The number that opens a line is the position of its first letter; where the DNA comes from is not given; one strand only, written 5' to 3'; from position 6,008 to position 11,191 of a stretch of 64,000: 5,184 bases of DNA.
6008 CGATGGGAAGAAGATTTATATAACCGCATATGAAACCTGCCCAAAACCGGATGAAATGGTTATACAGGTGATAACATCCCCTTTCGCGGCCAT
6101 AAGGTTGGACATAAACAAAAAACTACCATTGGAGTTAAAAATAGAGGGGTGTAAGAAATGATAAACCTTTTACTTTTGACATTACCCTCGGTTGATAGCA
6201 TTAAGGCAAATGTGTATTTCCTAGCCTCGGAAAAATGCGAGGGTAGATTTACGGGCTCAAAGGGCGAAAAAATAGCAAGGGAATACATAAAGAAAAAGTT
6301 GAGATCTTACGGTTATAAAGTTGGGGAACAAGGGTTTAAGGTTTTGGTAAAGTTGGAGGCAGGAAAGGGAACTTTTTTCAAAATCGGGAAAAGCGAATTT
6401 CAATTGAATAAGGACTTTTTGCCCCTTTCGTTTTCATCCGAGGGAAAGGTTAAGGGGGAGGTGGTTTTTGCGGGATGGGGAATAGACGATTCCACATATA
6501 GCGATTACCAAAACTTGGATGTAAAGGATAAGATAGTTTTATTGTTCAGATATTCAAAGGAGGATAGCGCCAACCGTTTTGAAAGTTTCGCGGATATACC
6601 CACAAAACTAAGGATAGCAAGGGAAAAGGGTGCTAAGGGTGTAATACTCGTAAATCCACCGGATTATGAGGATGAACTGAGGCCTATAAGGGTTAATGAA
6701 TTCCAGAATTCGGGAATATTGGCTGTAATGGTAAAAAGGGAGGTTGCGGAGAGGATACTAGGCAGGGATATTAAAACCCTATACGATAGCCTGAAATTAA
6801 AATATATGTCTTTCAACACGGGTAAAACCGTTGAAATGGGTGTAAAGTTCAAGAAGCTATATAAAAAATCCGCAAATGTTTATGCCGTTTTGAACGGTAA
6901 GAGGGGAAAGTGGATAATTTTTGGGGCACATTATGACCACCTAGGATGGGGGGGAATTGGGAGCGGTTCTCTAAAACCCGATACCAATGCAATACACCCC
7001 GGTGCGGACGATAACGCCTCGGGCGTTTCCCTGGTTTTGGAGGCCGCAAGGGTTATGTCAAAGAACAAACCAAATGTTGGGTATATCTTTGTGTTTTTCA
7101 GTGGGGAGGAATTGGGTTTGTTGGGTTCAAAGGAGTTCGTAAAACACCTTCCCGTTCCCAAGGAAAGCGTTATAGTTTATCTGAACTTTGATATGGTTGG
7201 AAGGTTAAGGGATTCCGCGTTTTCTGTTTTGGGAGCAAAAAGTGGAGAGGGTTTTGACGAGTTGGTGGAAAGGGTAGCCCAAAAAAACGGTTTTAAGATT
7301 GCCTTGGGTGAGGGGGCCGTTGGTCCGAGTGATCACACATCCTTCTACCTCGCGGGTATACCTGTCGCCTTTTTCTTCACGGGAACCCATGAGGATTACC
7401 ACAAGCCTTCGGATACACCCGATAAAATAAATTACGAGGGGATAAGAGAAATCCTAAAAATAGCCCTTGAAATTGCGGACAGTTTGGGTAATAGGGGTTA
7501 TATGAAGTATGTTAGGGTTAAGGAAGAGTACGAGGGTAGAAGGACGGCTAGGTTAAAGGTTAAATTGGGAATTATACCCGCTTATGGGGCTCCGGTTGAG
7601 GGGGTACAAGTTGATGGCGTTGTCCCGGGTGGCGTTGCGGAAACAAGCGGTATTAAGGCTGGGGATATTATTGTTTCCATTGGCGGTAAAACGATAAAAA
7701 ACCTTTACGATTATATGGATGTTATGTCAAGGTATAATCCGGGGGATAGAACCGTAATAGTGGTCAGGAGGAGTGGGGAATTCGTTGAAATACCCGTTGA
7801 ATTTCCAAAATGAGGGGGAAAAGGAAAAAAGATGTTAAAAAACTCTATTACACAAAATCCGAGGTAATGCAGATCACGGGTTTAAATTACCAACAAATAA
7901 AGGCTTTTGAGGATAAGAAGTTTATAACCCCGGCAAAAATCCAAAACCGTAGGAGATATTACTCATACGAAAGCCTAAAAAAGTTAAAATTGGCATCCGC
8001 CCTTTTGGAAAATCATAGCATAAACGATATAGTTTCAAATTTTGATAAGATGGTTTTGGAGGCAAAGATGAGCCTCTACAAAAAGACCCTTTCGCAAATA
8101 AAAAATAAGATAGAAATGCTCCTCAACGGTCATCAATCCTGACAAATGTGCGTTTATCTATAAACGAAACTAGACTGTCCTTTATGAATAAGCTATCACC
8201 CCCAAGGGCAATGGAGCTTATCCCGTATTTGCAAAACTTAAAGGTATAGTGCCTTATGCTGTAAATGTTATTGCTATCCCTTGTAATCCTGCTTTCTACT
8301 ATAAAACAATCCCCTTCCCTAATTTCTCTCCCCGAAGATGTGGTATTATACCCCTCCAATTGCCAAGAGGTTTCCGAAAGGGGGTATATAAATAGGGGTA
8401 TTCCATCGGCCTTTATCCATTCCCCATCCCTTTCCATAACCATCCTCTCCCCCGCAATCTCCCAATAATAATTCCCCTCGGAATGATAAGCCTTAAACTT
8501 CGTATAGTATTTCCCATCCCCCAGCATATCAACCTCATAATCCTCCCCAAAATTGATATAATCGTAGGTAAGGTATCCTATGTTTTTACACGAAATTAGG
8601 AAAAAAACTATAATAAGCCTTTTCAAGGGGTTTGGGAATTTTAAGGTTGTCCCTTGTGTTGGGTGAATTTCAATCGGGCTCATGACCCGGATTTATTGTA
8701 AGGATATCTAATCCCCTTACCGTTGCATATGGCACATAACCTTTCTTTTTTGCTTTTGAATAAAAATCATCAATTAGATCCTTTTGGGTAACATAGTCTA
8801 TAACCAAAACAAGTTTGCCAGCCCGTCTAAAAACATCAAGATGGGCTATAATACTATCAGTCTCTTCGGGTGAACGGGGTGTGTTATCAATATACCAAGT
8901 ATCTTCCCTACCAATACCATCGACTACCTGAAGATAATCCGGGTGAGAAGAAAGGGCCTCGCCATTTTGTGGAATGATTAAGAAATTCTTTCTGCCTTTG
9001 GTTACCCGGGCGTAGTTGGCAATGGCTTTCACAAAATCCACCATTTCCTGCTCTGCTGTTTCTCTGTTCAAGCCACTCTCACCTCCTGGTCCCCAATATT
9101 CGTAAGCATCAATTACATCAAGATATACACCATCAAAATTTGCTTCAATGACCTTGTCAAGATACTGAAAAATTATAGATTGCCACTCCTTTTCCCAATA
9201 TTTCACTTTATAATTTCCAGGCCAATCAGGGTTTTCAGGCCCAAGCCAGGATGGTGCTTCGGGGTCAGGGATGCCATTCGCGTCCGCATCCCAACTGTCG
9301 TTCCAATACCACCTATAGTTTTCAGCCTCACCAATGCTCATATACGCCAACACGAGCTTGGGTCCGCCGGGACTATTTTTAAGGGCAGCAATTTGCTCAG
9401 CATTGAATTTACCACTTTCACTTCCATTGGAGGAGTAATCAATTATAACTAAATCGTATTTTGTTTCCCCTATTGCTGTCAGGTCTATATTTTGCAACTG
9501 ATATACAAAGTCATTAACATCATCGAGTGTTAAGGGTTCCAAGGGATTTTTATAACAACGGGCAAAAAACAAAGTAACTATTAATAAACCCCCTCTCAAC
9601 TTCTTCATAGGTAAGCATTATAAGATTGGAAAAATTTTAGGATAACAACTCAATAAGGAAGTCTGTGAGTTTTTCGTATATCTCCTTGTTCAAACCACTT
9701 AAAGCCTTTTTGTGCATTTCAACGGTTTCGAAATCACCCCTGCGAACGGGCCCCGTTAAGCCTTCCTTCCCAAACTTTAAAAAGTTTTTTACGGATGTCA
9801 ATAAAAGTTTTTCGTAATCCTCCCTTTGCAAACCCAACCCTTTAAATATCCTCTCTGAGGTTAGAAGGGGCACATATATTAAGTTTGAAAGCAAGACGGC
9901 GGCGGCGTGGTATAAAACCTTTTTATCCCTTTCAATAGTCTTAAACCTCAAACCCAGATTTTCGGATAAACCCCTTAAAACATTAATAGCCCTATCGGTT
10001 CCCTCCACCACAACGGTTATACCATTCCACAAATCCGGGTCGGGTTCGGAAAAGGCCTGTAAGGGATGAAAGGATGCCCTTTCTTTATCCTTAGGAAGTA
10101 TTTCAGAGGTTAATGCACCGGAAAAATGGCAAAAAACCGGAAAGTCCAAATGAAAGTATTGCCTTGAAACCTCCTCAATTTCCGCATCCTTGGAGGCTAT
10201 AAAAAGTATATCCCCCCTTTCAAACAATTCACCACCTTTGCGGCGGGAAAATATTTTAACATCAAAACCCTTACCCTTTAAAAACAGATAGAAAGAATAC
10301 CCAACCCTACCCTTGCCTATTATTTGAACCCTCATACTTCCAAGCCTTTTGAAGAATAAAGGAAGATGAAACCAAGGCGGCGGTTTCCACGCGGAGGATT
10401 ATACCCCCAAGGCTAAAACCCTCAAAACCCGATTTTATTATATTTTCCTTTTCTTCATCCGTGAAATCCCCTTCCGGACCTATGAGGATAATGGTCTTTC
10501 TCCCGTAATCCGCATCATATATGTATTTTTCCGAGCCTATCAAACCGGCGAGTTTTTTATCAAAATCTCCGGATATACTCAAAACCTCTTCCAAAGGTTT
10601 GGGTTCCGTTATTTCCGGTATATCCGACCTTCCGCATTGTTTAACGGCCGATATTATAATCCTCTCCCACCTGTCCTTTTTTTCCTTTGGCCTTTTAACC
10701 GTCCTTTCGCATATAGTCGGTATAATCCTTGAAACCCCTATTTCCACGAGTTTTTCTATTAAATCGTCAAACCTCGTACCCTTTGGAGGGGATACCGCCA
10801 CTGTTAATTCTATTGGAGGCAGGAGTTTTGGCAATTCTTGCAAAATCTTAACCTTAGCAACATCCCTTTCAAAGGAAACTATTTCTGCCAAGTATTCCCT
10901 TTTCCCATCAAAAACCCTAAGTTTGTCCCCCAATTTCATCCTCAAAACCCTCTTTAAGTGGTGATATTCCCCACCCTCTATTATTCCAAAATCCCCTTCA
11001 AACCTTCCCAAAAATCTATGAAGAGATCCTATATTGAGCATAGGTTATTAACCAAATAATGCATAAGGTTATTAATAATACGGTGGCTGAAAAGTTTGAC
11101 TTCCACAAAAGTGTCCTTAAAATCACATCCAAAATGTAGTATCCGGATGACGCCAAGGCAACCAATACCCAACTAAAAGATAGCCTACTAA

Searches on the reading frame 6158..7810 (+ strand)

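Call 35: search_protein_families(library=pfam, proteins=[window:6158-7810:+], max_evalue=0.01)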
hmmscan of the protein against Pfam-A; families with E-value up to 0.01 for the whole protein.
window:6158-7810:+ (551 aa): 9 families
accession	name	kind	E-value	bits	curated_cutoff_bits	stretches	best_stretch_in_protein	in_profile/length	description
PF04389.22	Peptidase_M28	-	6.4e-43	147.2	21.3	1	240-439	1-192/193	Peptidase family M28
PF17820.7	PDZ_6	-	2.7e-10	40.2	27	1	485-538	2-54/54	PDZ domain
PF13180.12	PDZ_2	-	1.5e-08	35.2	27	1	482-547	13-78/80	PDZ domain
PF00595.29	PDZ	-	2.4e-08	34.7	23.2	1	471-516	13-60/81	PDZ domain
PF02225.27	PA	-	6.6e-08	33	23.9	1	98-200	1-95/95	PA domain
PF01546.33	Peptidase_M20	-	2.5e-06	28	24.6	1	255-332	2-84/206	Peptidase family M20/M25/M40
PF05450.20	Nicastrin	-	9.6e-05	22.5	25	1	279-337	18-80/218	Nicastrin large lobe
PF16254.10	DUF4910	-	0.0014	18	26.6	1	279-443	78-244/247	Domain of unknown function (DUF4910)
PF05343.19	Peptidase_M42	-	0.0027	17.3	23.2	0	285-331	134-180/292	M42 glutamyl aminopeptidase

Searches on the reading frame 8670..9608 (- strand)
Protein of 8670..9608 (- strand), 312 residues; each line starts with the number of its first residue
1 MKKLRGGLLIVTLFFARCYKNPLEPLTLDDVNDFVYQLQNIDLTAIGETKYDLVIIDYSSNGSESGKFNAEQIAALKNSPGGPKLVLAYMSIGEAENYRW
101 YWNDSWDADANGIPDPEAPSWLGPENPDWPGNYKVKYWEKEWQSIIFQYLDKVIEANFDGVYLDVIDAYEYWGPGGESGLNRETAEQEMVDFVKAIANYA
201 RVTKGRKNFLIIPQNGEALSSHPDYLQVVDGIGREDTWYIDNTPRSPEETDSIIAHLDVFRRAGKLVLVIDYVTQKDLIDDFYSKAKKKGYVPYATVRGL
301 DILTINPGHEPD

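Call 14: search_protein_families(library=pfam, proteins=[window:8670-9608:-], max_evalue=0.001)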
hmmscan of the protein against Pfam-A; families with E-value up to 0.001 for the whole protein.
window:8670-9608:- (312 aa): 1 family
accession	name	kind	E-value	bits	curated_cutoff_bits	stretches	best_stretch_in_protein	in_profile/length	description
PF03537.19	Glyco_hydro_114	-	1.6e-26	93.4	27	1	34-300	2-227/231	Glycoside-hydrolase family GH114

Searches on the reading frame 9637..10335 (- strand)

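Call 14: search_protein_families(library=pfam, proteins=[window:9637-10335:-], max_evalue=0.001)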
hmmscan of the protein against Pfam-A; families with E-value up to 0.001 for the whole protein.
window:9637-10335:- (232 aa): 1 family
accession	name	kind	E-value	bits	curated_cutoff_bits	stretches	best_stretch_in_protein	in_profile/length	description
PF10728.14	DUF2520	-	1.4e-24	86.6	25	1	107-224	2-122/125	Domain of unknown function (DUF2520)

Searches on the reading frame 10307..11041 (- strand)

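Call 14: search_protein_families(library=pfam, proteins=[window:10307-11041:-], max_evalue=0.001)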
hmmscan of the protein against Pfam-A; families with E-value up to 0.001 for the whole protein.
window:10307-11041:- (244 aa): 2 families
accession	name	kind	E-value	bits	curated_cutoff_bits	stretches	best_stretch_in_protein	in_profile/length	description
PF04452.19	Methyltrans_RNA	-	2.9e-41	141.2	23.9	1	76-228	4-163/165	RNA methyltransferase domain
PF20260.4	PUA_4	-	5.7e-13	49.2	23.9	1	21-66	1-47/48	RNA methyltransferase PUA domain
